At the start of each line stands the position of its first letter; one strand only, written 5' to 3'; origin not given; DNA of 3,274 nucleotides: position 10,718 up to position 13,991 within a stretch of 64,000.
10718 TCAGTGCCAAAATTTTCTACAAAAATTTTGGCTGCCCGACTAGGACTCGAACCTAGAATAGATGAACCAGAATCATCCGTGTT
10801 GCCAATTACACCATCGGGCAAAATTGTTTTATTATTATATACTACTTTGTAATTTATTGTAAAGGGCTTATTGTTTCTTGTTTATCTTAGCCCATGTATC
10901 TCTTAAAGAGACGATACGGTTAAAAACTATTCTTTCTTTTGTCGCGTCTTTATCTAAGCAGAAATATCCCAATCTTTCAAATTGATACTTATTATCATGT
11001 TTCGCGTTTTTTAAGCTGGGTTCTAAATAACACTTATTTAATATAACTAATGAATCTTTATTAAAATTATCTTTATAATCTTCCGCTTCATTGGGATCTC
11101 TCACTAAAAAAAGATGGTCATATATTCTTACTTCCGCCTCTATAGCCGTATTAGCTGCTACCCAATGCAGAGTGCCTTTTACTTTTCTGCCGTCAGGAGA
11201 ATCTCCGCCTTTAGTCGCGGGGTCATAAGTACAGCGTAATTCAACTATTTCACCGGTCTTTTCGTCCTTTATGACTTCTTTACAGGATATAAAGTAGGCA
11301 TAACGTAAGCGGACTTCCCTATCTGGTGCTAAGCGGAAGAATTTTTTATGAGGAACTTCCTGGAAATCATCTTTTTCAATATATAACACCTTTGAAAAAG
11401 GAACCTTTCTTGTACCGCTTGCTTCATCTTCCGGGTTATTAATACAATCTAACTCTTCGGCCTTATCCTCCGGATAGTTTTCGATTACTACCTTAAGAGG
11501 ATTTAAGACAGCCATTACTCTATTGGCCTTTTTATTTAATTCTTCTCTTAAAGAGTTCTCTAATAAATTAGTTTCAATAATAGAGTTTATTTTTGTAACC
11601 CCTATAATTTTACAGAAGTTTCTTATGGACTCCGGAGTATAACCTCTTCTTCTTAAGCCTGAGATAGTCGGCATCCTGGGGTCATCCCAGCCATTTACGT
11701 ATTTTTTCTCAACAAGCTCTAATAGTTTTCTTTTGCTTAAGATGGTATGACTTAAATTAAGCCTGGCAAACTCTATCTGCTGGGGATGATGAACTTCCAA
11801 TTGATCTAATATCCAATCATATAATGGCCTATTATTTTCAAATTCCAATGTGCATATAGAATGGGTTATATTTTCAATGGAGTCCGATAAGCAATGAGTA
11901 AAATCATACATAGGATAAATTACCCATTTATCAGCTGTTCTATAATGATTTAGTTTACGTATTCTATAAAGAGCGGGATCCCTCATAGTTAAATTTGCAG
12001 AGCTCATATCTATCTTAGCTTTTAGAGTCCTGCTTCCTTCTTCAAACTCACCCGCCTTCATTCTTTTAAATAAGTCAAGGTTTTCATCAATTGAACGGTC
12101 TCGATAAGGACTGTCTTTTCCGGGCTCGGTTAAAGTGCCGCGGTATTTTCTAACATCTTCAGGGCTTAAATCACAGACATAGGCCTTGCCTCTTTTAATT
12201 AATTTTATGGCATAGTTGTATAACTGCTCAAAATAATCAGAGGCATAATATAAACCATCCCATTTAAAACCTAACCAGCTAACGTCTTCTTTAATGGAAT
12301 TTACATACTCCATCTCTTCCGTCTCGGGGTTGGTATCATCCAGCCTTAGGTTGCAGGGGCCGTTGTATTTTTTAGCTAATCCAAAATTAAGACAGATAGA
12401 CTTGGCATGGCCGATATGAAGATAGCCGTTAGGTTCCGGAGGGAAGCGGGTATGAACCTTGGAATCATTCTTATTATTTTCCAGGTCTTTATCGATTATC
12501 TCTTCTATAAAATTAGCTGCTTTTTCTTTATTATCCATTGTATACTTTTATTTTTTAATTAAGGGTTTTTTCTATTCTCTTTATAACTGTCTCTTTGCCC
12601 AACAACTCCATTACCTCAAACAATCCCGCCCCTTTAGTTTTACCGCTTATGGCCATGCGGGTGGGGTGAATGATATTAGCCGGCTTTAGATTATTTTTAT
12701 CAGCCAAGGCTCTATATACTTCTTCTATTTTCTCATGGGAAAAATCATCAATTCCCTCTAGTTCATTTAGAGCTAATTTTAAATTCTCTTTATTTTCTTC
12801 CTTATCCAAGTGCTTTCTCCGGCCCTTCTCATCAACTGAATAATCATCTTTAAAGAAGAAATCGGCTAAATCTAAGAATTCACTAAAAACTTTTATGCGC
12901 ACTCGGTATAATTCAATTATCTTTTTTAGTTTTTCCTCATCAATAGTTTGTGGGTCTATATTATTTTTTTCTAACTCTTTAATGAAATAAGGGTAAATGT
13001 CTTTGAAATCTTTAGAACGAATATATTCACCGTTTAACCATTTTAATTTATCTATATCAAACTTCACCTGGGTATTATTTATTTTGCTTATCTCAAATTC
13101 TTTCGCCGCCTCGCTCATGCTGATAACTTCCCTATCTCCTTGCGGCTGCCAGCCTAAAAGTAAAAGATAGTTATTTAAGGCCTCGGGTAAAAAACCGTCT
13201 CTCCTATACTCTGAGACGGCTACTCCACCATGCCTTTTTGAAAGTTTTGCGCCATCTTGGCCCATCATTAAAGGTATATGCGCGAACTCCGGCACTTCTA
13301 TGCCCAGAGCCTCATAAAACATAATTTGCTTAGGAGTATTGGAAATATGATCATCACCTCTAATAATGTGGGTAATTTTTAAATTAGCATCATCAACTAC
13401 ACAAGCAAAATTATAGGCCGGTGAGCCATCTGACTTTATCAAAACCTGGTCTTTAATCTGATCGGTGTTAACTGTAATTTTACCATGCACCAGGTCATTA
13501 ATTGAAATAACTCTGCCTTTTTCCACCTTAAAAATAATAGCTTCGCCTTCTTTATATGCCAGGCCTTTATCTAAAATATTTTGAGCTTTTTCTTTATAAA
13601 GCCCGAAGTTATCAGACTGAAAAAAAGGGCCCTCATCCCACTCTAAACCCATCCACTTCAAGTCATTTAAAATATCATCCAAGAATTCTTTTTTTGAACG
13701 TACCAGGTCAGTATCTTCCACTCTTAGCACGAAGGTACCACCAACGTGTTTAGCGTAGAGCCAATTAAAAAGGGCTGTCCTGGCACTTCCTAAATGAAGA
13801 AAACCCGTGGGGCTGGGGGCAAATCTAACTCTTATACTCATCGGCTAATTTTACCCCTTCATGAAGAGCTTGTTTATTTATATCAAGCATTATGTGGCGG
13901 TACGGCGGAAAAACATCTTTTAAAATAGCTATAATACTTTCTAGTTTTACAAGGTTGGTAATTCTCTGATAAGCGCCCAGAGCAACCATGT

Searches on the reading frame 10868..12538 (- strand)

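Call 48: search_protein_families(library=pfam, proteins=[window:10868-12538:-], max_evalue=0.00001)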
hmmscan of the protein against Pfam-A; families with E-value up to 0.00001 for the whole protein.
window:10868-12538:- (556 aa): 3 families
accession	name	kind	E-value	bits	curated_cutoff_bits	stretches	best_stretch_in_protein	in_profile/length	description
PF00749.27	tRNA-synt_1c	-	8.4e-113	376.9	23.4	1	27-335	1-313/314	tRNA synthetases class I (E and Q), catalytic domain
PF03950.23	tRNA-synt_1c_C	-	2.1e-30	105.2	23.9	1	338-439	1-91/91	tRNA synthetases class I (E and Q), anti-codon binding domain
PF20974.2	tRNA-synt_1c_C2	-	9.8e-24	84.3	23.9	1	456-529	1-69/69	tRNA synthetases class I (E and Q), anti-codon binding domain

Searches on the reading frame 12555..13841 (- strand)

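Call 48: search_protein_families(library=pfam, proteins=[window:12555-13841:-], max_evalue=0.00001)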
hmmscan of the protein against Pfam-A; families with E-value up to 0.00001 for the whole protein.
window:12555-13841:- (428 aa): 2 families
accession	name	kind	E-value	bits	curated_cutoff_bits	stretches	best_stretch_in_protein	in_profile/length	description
PF00749.27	tRNA-synt_1c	-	4.8e-87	292.2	23.4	2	102-268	146-314/314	tRNA synthetases class I (E and Q), catalytic domain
PF19269.4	Anticodon_2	-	8.4e-37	127.1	23.6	1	293-426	9-140/141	Anticodon binding domain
